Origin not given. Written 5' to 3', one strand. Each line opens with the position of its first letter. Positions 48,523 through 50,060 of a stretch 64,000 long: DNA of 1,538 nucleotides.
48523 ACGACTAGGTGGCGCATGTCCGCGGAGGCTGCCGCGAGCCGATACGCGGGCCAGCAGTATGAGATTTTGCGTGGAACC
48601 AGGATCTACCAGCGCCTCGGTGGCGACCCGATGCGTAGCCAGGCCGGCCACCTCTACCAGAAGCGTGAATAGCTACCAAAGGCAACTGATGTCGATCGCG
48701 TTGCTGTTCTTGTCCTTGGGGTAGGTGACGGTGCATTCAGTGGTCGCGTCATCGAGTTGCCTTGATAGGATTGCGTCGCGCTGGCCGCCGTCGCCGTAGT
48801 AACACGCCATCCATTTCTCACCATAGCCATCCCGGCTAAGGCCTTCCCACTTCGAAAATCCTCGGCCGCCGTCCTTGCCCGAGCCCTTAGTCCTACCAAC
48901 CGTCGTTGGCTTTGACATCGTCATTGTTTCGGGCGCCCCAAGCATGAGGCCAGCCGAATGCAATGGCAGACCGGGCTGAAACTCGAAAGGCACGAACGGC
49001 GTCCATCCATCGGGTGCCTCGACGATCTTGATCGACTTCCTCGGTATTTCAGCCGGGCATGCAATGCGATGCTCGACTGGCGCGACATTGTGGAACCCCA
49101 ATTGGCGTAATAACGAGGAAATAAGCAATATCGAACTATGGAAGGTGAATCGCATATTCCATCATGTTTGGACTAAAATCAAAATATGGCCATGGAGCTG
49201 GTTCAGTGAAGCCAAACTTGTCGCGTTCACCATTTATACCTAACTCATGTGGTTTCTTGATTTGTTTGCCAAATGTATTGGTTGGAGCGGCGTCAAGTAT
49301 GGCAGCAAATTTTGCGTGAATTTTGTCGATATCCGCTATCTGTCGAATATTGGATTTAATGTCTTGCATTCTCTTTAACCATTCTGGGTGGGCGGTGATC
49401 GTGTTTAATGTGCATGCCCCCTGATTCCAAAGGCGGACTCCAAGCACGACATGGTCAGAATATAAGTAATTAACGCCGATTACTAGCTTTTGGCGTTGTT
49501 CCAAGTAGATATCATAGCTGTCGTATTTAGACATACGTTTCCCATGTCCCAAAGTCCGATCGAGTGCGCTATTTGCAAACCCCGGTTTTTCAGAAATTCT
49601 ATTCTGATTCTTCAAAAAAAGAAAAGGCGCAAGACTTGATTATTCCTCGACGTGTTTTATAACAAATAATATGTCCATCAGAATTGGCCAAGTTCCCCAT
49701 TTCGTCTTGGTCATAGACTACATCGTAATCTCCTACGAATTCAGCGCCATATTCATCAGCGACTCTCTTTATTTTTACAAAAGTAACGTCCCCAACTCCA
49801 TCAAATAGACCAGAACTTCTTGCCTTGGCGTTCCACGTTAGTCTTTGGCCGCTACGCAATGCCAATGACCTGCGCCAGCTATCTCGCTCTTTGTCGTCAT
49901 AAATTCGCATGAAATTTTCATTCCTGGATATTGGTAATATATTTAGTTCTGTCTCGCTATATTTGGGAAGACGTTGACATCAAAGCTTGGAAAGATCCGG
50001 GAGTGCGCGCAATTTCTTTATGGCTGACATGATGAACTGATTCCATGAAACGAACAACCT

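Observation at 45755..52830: Low-G+C island: plasmid partition pair plus a one-strand string of ~10 unassignable small genes between mocR and htpG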

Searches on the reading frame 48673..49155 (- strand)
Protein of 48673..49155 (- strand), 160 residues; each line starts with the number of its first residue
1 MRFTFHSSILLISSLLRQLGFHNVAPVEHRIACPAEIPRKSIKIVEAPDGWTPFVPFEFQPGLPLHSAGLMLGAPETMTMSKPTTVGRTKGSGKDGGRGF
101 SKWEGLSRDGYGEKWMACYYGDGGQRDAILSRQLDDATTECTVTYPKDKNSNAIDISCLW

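Call 3: search_protein_families(library=pfam, max_evalue=0.1, proteins=[window:48673-49155:-])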
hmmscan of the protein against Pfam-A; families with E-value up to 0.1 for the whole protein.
window:48673-49155:- (160 aa): 0 families

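Call 14: search_protein_families(library=phrogs, max_evalue=0.01, proteins=[window:48673-49155:-])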
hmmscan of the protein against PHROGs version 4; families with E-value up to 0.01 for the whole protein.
window:48673-49155:- (160 aa): 0 families

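Call 40: search_protein_families(library=ncbifam, max_evalue=0.1, proteins=[window:48673-49155:-])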
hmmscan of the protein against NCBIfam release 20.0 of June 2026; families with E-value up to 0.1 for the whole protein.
window:48673-49155:- (160 aa): 1 family
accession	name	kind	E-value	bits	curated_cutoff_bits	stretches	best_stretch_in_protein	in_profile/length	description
NF042415.1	STY0301_fam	subfamily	4.6e-17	62.1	22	1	21-158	16-137/137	STY0301 family protein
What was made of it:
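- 48673..49155 (-): o160, an STY0301-family (Tai2-type) periplasmic immunity protein against the T6SS amidase Tae2. No cognate effector is nearby. All invariant family residues, including the conserved Cys, are kept. The G+C break falls within its first ~30 codons. NCBIfam NF042415, 62 bits against a cut-off of 22 (call 40).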

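Call 43: search_solved_structures(query=A3, max_evalue=1)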
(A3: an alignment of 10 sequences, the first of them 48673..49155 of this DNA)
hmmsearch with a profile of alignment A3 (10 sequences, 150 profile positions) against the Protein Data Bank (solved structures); distinct sequences matched with E-value up to 1: 2.
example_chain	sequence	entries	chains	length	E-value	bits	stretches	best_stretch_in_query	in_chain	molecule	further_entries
4jo3_H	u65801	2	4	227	0.46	13.2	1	101-121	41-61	monoclonal anti-HIV-1 gp120 V3 antibody R20 heavy chain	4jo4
6uz7_Be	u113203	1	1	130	0.55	12.9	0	78-141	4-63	KLLA0E06843p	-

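Call 48: find_homologous_proteins(query=window:48673-49155:-, max_evalue=0.001)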
Query window:48673-49155:- (160 aa): 16 proteins with E <= 0.001 among 35 candidates.
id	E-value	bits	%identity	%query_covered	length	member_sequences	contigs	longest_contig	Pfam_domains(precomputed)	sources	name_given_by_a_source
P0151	2.1e-66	241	68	99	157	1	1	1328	-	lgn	-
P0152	1.8e-55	205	63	91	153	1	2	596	-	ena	-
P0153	8.2e-55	203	100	56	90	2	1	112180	-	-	-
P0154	9.3e-55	203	63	84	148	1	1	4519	-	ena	-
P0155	4.0e-43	165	61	81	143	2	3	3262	-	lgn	-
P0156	1.2e-42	164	54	94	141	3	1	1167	-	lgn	-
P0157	5.9e-42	161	53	93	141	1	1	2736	-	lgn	-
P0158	2.4e-41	159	59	83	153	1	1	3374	-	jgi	jgi:hypothetical protein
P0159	3.5e-41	159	60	83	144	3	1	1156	-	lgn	-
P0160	3.4e-36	143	50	86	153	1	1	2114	-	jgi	jgi:hypothetical protein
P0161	6.9e-36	142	56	83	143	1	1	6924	-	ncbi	ncbi:MAG: STY0301 family protein [Duganella sp.]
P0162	1.2e-35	141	56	74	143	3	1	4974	-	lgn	-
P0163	1.3e-35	141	54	83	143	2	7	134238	-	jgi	jgi:hypothetical protein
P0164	1.5e-31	127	58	71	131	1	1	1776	-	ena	-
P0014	1.1e-30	125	49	82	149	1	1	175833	-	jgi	jgi:hypothetical protein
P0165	1.8e-29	121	50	78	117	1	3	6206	-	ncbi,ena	-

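Call 49: find_encoding_contigs(protein=P0163, flank=8000, max_places=4)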
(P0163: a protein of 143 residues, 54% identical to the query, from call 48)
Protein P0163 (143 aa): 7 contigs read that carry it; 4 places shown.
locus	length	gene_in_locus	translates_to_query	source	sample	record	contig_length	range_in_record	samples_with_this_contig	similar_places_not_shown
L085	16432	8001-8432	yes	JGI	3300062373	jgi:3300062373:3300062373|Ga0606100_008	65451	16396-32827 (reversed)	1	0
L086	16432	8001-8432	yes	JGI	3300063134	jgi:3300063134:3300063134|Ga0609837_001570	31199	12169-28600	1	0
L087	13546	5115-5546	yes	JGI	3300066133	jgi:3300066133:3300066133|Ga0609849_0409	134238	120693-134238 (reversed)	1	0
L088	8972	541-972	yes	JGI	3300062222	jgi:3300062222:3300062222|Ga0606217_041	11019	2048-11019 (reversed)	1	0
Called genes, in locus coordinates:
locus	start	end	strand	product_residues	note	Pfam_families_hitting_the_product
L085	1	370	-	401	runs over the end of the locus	PF02746:MR_MLE_N, PF13378:MR_MLE_C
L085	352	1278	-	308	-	PF00701:DHDPS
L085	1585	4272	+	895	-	PF07715:Plug, PF00593:TonB_dep_Rec_b-barrel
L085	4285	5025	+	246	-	PF00106:adh_short, PF01370:Epimerase, PF13561:adh_short_C2, PF08659:KR (weak), PF23441:SDR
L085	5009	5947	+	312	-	PF05035:DGOK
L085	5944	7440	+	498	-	PF01081:Aldolase, PF08450:SGL, PF07494:Reg_prop (faint)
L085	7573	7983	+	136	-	-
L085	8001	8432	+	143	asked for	-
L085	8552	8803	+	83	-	PF13007:LZ_Tnp_IS66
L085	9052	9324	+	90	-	-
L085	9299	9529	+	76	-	-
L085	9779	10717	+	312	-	PF18899:DUF5655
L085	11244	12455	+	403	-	-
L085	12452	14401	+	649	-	PF13091:PLDc_2 (faint)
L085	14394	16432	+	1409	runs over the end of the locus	PF04851:ResIII, PF00271:Helicase_C (weak)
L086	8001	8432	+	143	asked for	-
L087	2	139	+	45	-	?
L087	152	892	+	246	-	PF00106:adh_short, PF01370:Epimerase, PF13561:adh_short_C2, PF08659:KR (weak), PF23441:SDR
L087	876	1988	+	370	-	PF05035:DGOK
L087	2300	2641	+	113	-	-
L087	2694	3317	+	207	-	PF08450:SGL, PF07494:Reg_prop (faint)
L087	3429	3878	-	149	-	PF01047:MarR, PF12802:MarR_2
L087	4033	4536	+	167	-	PF14358:DUF4405 (weak)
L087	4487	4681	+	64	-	-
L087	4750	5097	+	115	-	-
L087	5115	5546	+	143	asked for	-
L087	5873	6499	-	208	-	-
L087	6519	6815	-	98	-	-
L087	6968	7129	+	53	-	PF07927:HicA_toxin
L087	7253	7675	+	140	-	PF15919:HicB_lk_antitox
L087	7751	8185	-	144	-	-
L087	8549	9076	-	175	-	-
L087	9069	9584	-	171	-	PF00959:Phage_lysozyme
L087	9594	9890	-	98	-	-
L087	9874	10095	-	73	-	-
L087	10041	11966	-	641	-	PF02839:CBM_5_12 (faint)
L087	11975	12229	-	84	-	-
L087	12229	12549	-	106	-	-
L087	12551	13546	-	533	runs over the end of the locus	-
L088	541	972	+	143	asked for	-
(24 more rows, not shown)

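Call 51: find_encoding_contigs(protein=P0161, flank=8000, max_places=3)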
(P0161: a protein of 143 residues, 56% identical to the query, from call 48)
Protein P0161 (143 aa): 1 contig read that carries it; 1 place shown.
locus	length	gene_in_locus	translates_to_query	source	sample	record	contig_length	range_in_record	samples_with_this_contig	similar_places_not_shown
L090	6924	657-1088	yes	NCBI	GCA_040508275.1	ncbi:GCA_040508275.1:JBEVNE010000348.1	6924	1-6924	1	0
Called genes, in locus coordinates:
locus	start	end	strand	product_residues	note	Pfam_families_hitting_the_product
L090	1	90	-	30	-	PF13384:HTH_23 (weak)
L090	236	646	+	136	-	-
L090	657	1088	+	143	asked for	-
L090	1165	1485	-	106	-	PF14384:BrnA_antitoxin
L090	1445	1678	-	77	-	PF04365:BrnT_toxin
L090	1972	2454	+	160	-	-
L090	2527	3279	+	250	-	PF03411:Peptidase_M74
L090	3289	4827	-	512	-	PF12792:CSS-motif, PF00563:EAL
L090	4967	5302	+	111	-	PF07883:Cupin_2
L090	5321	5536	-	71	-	-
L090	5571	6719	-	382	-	PF01757:Acyl_transf_3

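Call 52: search_protein_families(library=pfam, max_evalue=0.1, proteins=[L085:7573-7983:+, L090:236-646:+, L087:4750-5097:+, L085:9052-9324:+])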
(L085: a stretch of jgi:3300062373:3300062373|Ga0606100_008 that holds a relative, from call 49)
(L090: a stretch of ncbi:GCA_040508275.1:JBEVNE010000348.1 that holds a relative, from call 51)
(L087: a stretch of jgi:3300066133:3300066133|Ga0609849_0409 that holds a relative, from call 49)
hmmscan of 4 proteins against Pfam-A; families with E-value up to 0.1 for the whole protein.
L085:7573-7983:+ (136 aa): 0 families

L090:236-646:+ (136 aa): 0 families

L087:4750-5097:+ (115 aa): 0 families

L085:9052-9324:+ (90 aa): 0 families

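Call 58: search_solved_structures(query=A5, max_evalue=10)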
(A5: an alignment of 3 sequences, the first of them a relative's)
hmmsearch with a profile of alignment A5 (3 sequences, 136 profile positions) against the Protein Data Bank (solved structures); distinct sequences matched with E-value up to 10: 5.
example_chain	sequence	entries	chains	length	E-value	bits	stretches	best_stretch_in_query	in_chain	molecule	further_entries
6win_A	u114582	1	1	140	4.5e-39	136.9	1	2-136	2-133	Type 6 secretion amidase effector 2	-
1mul_A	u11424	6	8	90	0.86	12.9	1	14-64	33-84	DNA binding protein HU-alpha | DNA-binding protein HU-alpha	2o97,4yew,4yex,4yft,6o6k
4yey_A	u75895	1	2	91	0.88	12.9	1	14-64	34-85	DNA-binding protein HU-alpha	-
6o8q_A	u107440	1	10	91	0.88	12.9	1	14-64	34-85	DNA-binding protein HU-alpha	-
6oaj_A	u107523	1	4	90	0.88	12.9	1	14-64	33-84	DNA-binding protein HU-alpha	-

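Call 69: search_protein_families(library=padloc, max_evalue=0.01, proteins=[window:48673-49155:-])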
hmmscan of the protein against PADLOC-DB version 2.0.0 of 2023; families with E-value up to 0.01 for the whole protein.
window:48673-49155:- (160 aa): 0 families

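Call 79: find_encoding_contigs(protein=P0154, flank=5000, max_places=2)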
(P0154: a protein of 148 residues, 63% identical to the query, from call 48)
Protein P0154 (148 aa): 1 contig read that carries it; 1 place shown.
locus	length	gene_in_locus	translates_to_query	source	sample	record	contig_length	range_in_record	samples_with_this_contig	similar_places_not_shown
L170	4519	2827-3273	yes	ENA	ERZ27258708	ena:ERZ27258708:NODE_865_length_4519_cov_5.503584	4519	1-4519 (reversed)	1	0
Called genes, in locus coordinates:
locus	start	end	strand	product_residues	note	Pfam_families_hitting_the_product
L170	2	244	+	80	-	?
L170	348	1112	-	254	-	PF12697:Abhydrolase_6 (faint), PF00561:Abhydrolase_1, PF12146:Hydrolase_4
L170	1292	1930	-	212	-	-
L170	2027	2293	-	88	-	-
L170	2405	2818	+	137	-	-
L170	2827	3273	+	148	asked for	-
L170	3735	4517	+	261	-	?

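Call 80: find_encoding_contigs(protein=P0162, flank=5000, max_places=2)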
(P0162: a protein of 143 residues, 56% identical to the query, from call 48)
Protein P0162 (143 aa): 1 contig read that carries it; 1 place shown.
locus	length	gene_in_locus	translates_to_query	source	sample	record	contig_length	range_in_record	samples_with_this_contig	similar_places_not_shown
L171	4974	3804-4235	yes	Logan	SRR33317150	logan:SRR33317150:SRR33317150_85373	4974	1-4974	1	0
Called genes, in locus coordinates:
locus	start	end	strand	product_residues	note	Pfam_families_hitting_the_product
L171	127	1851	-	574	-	PF01935:DUF87, PF05872:HerA_C (faint), PF10412:TrwB_AAD_bind (faint)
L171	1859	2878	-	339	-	PF13289:SIR2_2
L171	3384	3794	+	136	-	-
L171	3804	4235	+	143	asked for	-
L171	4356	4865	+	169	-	-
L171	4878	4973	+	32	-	?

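Call 81: find_encoding_contigs(protein=P0165, flank=5000, max_places=3)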
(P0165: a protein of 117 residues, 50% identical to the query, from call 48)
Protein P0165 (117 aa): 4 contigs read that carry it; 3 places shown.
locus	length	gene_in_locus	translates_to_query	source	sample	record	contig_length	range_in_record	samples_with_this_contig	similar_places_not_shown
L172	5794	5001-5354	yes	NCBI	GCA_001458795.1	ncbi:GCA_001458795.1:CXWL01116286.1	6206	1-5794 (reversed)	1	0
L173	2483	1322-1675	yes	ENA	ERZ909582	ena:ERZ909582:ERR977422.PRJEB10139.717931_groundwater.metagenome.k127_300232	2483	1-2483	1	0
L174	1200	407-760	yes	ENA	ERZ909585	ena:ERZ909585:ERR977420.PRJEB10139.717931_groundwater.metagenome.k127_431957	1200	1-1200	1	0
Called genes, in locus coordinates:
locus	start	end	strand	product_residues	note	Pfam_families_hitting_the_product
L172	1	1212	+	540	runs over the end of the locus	?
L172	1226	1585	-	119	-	PF07237:DUF1428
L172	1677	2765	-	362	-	PF13515:FUSC_2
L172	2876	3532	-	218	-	-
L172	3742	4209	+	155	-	PF01979:Amidohydro_1, PF07969:Amidohydro_3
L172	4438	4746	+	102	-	PF07769:PsiF_repeat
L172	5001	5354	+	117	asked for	-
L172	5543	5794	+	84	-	?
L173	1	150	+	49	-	?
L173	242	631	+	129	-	PF08327:AHSA1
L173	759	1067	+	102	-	PF07769:PsiF_repeat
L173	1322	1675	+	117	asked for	-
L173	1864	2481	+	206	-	?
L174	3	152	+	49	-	?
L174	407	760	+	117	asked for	-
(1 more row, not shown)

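Call 82: find_encoding_contigs(protein=P0151, flank=5000, max_places=2)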
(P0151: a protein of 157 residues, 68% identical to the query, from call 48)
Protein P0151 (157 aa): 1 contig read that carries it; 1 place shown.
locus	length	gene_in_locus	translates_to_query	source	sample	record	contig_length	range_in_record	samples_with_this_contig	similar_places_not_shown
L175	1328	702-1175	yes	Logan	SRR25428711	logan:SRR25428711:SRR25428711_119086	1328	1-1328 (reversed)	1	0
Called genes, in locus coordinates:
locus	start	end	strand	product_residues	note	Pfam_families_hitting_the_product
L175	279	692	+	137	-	-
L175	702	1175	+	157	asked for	-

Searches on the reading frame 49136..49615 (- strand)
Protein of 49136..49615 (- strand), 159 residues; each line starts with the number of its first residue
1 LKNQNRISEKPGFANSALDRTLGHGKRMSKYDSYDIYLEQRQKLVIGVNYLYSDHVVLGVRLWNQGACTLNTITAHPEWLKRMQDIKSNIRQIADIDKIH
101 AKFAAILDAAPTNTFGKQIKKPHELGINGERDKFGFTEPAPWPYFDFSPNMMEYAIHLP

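Call 3: search_protein_families(library=pfam, max_evalue=0.1, proteins=[window:49136-49615:-])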
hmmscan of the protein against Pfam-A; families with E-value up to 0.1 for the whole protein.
window:49136-49615:- (159 aa): 0 families

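Call 14: search_protein_families(library=phrogs, max_evalue=0.01, proteins=[window:49136-49615:-])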
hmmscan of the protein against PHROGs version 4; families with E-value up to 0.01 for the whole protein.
window:49136-49615:- (159 aa): 0 families

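Call 40: search_protein_families(library=ncbifam, max_evalue=0.1, proteins=[window:49136-49615:-])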
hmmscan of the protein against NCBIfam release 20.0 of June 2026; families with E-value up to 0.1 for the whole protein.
window:49136-49615:- (159 aa): 1 family
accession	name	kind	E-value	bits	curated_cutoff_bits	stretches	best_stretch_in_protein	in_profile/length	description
NF007013.0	PRK09477.1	equivalog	0.061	12.4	234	1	42-91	83-132/286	quinol dehydrogenase ferredoxin subunit NapH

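Call 69: search_protein_families(library=padloc, max_evalue=0.01, proteins=[window:49136-49615:-])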
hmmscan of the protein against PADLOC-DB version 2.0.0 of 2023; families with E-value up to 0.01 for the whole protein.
window:49136-49615:- (159 aa): 0 families

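Call 107: find_related_loci(query=window:49136-49534:-, collection=viral_contigs, flank=5000)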
Query window:49136-49534:- (132 aa) in viral_contigs; peptide patterns used: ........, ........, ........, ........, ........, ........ (x = any residue, [..] = any of these).
4 stretches matched a pattern, but none encodes a relative of the query by tblastn (E <= 1e-3).

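Call 111: search_solved_structures(query=window:49136-49615:-, max_evalue=1)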
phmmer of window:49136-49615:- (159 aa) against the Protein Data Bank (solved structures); distinct sequences matched with E-value up to 1: 23.
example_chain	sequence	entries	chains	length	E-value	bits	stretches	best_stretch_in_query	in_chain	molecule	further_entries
7bid_A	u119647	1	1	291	9.9e-05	25.6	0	60-78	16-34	v31WRAP-T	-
7bif_A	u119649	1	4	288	0.00015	25.1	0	60-78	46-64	v22WRAP-T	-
7bie_A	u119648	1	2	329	0.00027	24.2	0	60-78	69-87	nvWRAP-T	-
7big_A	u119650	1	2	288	0.00044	23.5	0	60-78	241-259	v13WRAP-T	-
6r60_A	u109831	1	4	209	0.024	17.9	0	60-78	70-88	WD-40 repeat protein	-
2ymu_A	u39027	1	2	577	0.037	17.3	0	60-80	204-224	WD-40 REPEAT PROTEIN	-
9q5p_A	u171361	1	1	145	0.041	17.1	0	37-69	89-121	ATP-dependent Clp protease ATP-binding subunit ClpC1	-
3mcx_A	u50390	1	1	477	0.044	17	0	4-76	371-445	SusD superfamily protein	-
8ibp_A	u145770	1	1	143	0.05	16.9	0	37-69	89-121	Negative regulator of genetic competence ClpC/mecB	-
8ibo_A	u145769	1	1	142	0.051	16.8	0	37-69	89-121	Negative regulator of genetic competence ClpC/mecB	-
8b9u_A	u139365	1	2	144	0.051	16.8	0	37-69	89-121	ATP-dependent Clp protease ATP-binding subunit ClpC1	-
8xqu_A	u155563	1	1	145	0.052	16.8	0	37-69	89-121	ATP-dependent Clp protease ATP-binding subunit ClpC1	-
3wdb_A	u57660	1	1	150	0.054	16.7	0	37-69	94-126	Probable ATP-dependent Clp protease ATP-binding subunit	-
3wde_A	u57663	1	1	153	0.059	16.6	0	37-69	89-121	Probable ATP-dependent Clp protease ATP-binding subunit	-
3wdd_A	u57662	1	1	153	0.06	16.6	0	37-69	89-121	Probable ATP-dependent Clp protease ATP-binding subunit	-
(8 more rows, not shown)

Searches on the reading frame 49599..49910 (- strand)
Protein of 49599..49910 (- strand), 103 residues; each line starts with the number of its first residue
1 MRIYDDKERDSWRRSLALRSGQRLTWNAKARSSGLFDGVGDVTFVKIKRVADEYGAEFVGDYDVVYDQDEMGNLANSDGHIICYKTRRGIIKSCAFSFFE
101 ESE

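Call 4: search_protein_families(library=pfam, max_evalue=0.1, proteins=[window:49599-49910:-])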
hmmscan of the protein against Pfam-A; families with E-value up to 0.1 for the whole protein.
window:49599-49910:- (103 aa): 0 families

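Call 14: search_protein_families(library=phrogs, max_evalue=0.01, proteins=[window:49599-49910:-])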
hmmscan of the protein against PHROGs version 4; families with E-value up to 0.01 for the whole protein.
window:49599-49910:- (103 aa): 0 families

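Call 40: search_protein_families(library=ncbifam, max_evalue=0.1, proteins=[window:49599-49910:-])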
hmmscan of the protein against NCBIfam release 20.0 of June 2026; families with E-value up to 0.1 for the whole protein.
window:49599-49910:- (103 aa): 1 family
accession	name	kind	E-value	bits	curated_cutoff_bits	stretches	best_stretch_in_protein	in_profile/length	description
TIGR02014.1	BchZ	equivalog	0.086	11.7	529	1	31-85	160-212/468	chlorophyllide a reductase subunit Z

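Call 69: search_protein_families(library=padloc, max_evalue=0.01, proteins=[window:49599-49910:-])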
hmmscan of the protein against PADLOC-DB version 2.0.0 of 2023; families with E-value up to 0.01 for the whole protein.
window:49599-49910:- (103 aa): 0 families

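Call 108: find_related_loci(query=window:49599-49910:-, collection=viral_contigs, flank=5000)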
Query window:49599-49910:- (103 aa) in viral_contigs; peptide patterns used: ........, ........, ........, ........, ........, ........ (x = any residue, [..] = any of these).
10 stretches matched a pattern, but none encodes a relative of the query by tblastn (E <= 1e-3).
